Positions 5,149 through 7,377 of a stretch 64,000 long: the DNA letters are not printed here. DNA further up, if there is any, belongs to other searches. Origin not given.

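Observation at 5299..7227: Glutamate-synthase-small-subunit-like flavoprotein fused to a ferredoxin domain and translationally coupled to the Rieske gene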

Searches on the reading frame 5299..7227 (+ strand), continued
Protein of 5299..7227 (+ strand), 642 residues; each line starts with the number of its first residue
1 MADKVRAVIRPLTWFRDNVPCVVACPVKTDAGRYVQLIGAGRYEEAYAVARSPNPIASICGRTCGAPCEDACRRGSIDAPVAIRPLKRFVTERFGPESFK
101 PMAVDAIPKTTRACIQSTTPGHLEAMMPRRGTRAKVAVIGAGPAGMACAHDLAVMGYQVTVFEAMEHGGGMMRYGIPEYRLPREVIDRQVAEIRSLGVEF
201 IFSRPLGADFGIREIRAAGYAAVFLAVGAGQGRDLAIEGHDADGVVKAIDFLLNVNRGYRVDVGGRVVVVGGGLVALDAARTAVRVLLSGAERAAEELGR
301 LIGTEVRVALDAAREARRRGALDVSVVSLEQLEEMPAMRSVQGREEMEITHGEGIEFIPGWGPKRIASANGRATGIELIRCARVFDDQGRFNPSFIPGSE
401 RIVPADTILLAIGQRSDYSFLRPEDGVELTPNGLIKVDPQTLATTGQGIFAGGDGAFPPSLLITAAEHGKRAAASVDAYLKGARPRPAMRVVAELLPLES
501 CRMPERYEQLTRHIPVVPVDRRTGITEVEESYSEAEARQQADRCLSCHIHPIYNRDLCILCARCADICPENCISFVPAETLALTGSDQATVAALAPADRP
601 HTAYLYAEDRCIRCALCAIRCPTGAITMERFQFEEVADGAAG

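Call 42: predict_structure(alignment_id=A2)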
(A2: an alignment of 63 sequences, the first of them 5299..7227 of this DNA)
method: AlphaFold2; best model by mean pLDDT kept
length: 642 residues; sequences in the alignment: 63
mean_pLDDT: 72.2   pTM: 0.71
mean pLDDT of the five models: 72.2, 71.3, 68.6, 64.3, 64.0
residues with pLDDT >= 90: 100; 70-90: 294; 50-70: 161; < 50: 87
segments of 3 or more residues with pLDDT < 50: 15-24, 53-80, 98-100, 113-118, 231-234, 292-310, 518-527, 640-642
pLDDT, mean of each block of 10 residues (from residue 1): 72 47 48 72 74 50 41 44 68 58 57 49 58 85 86 89 86 70 75 87 87 94 83 60 84 76 87 82 77 44 42 57 87 72 69 87 91 93 71 84 93 72 90 80 93 74 71 88 63 70 54 51 43 82 71 81 79 84 84 78 75 73 82 57 34
secondary structure, 60 per line:
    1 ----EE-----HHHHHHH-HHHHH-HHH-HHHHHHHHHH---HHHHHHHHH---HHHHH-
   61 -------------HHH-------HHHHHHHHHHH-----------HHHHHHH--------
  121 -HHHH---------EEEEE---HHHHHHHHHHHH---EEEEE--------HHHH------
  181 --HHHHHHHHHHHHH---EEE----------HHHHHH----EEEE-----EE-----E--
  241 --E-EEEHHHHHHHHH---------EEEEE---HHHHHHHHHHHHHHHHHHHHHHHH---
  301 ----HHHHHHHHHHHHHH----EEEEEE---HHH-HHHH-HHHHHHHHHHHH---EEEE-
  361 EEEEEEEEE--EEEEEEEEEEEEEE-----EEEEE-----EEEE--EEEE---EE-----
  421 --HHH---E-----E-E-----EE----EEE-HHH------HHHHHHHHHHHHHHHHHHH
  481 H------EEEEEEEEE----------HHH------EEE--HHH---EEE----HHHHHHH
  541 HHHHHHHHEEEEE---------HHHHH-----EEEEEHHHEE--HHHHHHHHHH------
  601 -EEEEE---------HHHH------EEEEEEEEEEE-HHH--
elements in order: H12-18 H20-24 H30-39 H43-51 H55-59 H84-94 H106-112 H122-125 E135-139 H143-154 E158-162 H171-174 H183-195 E199-201 H212-217 E222-225 E245-247 H248-256 E266-270 H274-297 H305-318 E323-328 H336-339 H341-352 E356-359 E361-369 E372-385 E391-395 E401-404 E407-410 E449-451 H462-481 E488-496 E516-518 E527-529 H534-548 E549-553 H563-567 E573-577 H585-594 E602-606 H616-619 E626-636

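Call 44: fold_search(model_id=the predicted structure, library=pdb)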
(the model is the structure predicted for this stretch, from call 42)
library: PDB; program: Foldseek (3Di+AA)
matches with E <= 10: 1969; with E <= 0.001: 721
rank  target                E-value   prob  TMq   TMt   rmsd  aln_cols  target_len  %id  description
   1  9bov_A                3.3e-38  1.00  0.59  0.34  10.6       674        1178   31  Structure of electron bifurcating Nfn-ABC complexed with NAD from Caldicellulosiruptor saccharolyticus (released 2025-03-05)
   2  9n5u_A                3.5e-38  1.00  0.58  0.40  10.2       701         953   29  Structure of the Thermococcus sibiricus NfnABC complex (released 2025-05-07)
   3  8oh5_C                2.1e-36  1.00  0.60  0.34  10.3       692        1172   27  Cryo-EM structure of the electron bifurcating transhydrogenase StnABC complex from Sporomusa Ovata (state 2) (released 2023-09-13)
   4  9n5v_A                1.1e-34  1.00  0.58  0.41  10.2       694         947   28  Structure of the NAD(H)-bound Thermococcus sibiricus NfnABC complex (released 2025-05-07)
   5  5jca_L                5.4e-31  1.00  0.54  0.72   5.5       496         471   30  NADP(H) bound NADH-dependent Ferredoxin:NADP Oxidoreductase (NfnI) from Pyrococcus furiosus (released 2017-04-12)
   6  5jfc_L                8.4e-31  1.00  0.53  0.72   5.6       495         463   30  NADH-dependent Ferredoxin:NADP Oxidoreductase (NfnI) from Pyrococcus furiosus (released 2017-04-12)
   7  4ylf_B                1.2e-29  1.00  0.54  0.73   5.6       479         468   33  Insights into flavin-based electron bifurcation via the NADH-dependent reduced ferredoxin-NADP oxidoreductase structur (released 2015-07-08)
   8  5vj7_A                2.7e-29  1.00  0.53  0.73   5.2       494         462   28  Ferredoxin NADP Oxidoreductase (Xfn) (released 2017-07-19)
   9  6s6s_E                3.7e-27  1.00  0.54  0.71   4.7       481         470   28  Structure of Azospirillum brasilense Glutamate Synthase in a4b4 oligomeric state. (released 2019-09-11)
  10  2vdc_G                8.2e-26  1.00  0.52  0.71   9.4       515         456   27  THE 9.5 A RESOLUTION STRUCTURE OF GLUTAMATE SYNTHASE FROM CRYO-ELECTRON MICROSCOPY AND ITS OLIGOMERIZATION BEHAVIOR IN (released 2008-01-15)
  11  1h7w_B                5.8e-25  1.00  0.52  0.34   5.5       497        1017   23  Dihydropyrimidine dehydrogenase (DPD) from pig (released 2001-02-23)
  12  1gt8_B                7.3e-25  1.00  0.52  0.34   5.5       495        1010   23  DIHYDROPYRIMIDINE DEHYDROGENASE (DPD) FROM PIG, TERNARY COMPLEX WITH NADPH AND URACIL-4-ACETIC ACID (released 2002-04-11)
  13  6s6t_E                9.0e-25  1.00  0.53  0.70   4.1       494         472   27  Structure of Azospirillum brasilense Glutamate Synthase in a4b3 oligomeric state (released 2019-09-11)
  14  1gte_D                9.6e-25  1.00  0.53  0.34   5.3       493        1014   24  DIHYDROPYRIMIDINE DEHYDROGENASE (DPD) FROM PIG, BINARY COMPLEX WITH 5-IODOURACIL (released 2002-04-11)
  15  1h7x_A                9.6e-25  1.00  0.52  0.34   5.4       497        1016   23  Dihydropyrimidine dehydrogenase (DPD) from pig, ternary complex of a mutant enzyme (C671A), NADPH and 5-fluorouracil (released 2001-02-23)
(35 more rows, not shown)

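Call 46: find_encoding_contigs(protein=P0001, flank=10000, max_places=1)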
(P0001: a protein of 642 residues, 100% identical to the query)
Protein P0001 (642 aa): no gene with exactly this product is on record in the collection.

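Call 66: search_protein_families(library=ncbifam, proteins=[window:5299-7227:+], max_evalue=0.00001)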
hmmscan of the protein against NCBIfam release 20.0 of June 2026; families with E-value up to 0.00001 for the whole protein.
window:5299-7227:+ (642 aa): 44 families (the best 25 are shown)
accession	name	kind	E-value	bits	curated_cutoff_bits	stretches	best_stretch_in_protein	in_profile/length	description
NF009410.0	PRK12771.1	subfamily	1.5e-123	413.4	516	3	116-286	121-290/566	NAD(P)-binding protein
NF009454.0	PRK12814.1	equivalog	9e-95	318.4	916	2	19-286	102-345/657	putative NADPH-dependent glutamate synthase small subunit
NF010590.0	PRK13984.1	equivalog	8.4e-93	311.5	946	2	21-286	198-445/611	putative oxidoreductase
NF009414.0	PRK12778.1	equivalog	4.1e-74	250.2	1103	2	18-293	336-596/752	bifunctional dihydroorotate dehydrogenase B NAD binding subunit/NADPH-dependent glutamate synthase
TIGR01316.1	gltA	equivalog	7.4e-73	245.9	471.75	2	17-286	34-294/449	NADPH-dependent glutamate synthase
TIGR03315.1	Se_ygfK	equivalog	1.3e-69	234.8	835.3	2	19-286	445-688/1012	putative selenate reductase subunit YgfK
TIGR01317.1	GOGAT_sm_gam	subfamily_domain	7e-61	206.5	447.7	2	24-285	57-304/485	glutamate synthase small subunit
TIGR01318.1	gltD_gamma_fam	subfamily_domain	1e-57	195.8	482.95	3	132-286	140-304/467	glutamate synthase, small subunit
NF009409.0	PRK12770.1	subfamily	1e-51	176.1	343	2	130-285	15-194/360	putative glutamate synthase subunit beta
NF009415.0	PRK12779.1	equivalog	8.9e-50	169.5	1519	2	24-286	213-469/944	putative bifunctional glutamate synthase subunit beta/2-polyprenylphenol hydroxylase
NF009408.0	PRK12769.1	equivalog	2.7e-49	167.9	1003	3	134-286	328-490/659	formate-dependent uric acid utilization protein AegA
NF009413.0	PRK12775.1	equivalog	6.9e-48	163.2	1895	2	20-286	340-593/1006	putative trifunctional 2-polyprenylphenol hydroxylase/glutamate synthase subunit beta/ferritin domain-containing protein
NF045663.1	diclust_near_Sec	equivalog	4.4e-41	140.8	530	3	107-336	82-287/759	pyridine nucleotide-disulfide oxidoreductase/dicluster-binding protein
NF009451.0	PRK12809.1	equivalog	5.9e-39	133.8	1154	2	133-286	310-473/639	formate-dependent uric acid utilization protein YgfT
NF045599.1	bili_reduct_long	exception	2e-16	59.4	750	1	114-282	361-522/641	bilirubin reductase, long form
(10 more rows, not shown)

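Call 69: search_protein_families(library=pfam, proteins=[L011:1677-3494:+, L011:3654-4907:+, L011:4891-5460:+, L011:7891-9234:+, L011:9231-11801:+], max_evalue=0.0001)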
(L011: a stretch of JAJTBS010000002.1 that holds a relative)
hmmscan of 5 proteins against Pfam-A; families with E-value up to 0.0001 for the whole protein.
L011:1677-3494:+ (605 aa): 5 families
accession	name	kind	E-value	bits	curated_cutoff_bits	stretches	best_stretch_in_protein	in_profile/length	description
PF00034.26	Cytochrom_C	-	2.1e-48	164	21.3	4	193-270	2-89/90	Cytochrome c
PF13442.11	Cytochrome_CBB3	-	1.7e-45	153.7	27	4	393-474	4-68/68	Cytochrome C oxidase, cbb3-type, subunit III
PF02433.20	FixO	-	1.7e-14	54.3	29.6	1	335-374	103-142/219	Cytochrome C oxidase, mono-heme subunit/FixO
PF14522.11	Cytochrome_C7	-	2e-07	31.2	24.8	0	173-209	12-49/67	Cytochrome c7 and related cytochrome c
PF14537.11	Cytochrom_c3_2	-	3.7e-06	27.8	25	0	74-128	8-65/79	Cytochrome c3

L011:3654-4907:+ (417 aa): 0 families

L011:4891-5460:+ (189 aa): 2 families
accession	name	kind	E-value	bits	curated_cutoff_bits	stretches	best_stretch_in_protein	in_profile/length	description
PF02433.20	FixO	-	2.8e-44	151.7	29.6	1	53-164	41-146/219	Cytochrome C oxidase, mono-heme subunit/FixO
PF00034.26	Cytochrom_C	-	6.9e-06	27.7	21.3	1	63-175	2-89/90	Cytochrome c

L011:7891-9234:+ (447 aa): 8 families
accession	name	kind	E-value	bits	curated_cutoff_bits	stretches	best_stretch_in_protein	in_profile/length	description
PF13746.11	Fer4_18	-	5.2e-22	78.6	27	2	230-287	55-112/114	4Fe-4S dicluster domain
PF11614.14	FixG_C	-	2.2e-19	70.2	25.6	1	327-443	2-119/119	IG-like fold at C-terminal of FixG, putative oxidoreductase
PF12801.12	Fer4_5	-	3.5e-09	36.9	22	1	76-112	3-39/48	4Fe-4S binding domain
PF13534.11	Fer4_17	-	1.5e-08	35.5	22.2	1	200-251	7-61/61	4Fe-4S dicluster domain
PF13187.11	Fer4_9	-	1.3e-07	31.9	27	1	201-249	8-50/52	4Fe-4S dicluster domain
PF12838.12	Fer4_7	-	5.5e-07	30.4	27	0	200-249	7-51/52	4Fe-4S dicluster domain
PF13183.11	Fer4_8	-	5.8e-06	27.2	27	0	200-250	10-68/68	4Fe-4S dicluster domain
PF13237.11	Fer4_10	-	7.4e-06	26.2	25.5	0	201-246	15-52/53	4Fe-4S dicluster domain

L011:9231-11801:+ (856 aa): 5 families
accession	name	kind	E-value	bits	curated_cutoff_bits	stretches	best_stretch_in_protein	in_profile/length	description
PF00122.25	E1-E2_ATPase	-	6e-55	186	28.1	1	357-536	2-181/181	E1-E2 ATPase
PF00702.32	Hydrolase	-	7.1e-31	108.5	26.4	1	552-763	1-191/191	haloacid dehalogenase-like hydrolase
PF12710.13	HAD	-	3.3e-06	28.1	27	1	682-759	88-188/189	haloacid dehalogenase-like hydrolase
PF00403.32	HMA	-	1.3e-05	26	24.8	1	147-205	3-61/62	Heavy-metal-associated domain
PF08282.18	Hydrolase_3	-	1.8e-05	25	20.9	0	739-783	199-243/255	haloacid dehalogenase-like hydrolase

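Call 71: search_protein_families(library=pfam, proteins=[L011:3409-4869:+], max_evalue=0.0001)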
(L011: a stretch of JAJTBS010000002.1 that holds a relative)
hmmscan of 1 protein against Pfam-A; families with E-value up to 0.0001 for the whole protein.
L011:3409-4869:+ (486 aa): 1 family
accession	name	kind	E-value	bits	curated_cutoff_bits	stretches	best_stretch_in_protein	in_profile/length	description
PF00115.25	COX1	-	5.3e-92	309.4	34.8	1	47-460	3-435/436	Cytochrome C and Quinol oxidase polypeptide I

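Call 73: search_protein_representatives(protein=window:5299-7227:+)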
Query: 642 residues. Proteins with E-value up to 0.001 (for the whole library): 20051; up to 1e-10: 10669; up to 1e-30: 3262. The best 150 are listed.
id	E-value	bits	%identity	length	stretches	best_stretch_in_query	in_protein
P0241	8.0e-209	711.7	54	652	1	7-639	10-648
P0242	5.1e-175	600.1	52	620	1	17-635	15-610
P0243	4.9e-174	596.8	51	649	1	7-634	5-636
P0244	2.0e-173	594.8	49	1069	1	5-636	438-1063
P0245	5.8e-169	580.1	51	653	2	132-638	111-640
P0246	8.7e-169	579.5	48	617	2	4-288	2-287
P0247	1.6e-163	562.1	62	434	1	198-635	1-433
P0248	2.6e-163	561.4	47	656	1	6-633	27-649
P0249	6.3e-162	556.8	48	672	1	3-635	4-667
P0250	8.1e-155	533.3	45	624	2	5-286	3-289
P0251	4.8e-152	524.2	50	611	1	12-632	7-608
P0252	1.5e-148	512.6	47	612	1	7-635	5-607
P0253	6.0e-144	497.4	47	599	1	23-636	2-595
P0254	1.9e-143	495.8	50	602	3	308-635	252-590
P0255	2.1e-141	489.0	47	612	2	2-287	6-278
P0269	1.3e-128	446.8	40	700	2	9-577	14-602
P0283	1.5e-118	413.5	43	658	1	13-632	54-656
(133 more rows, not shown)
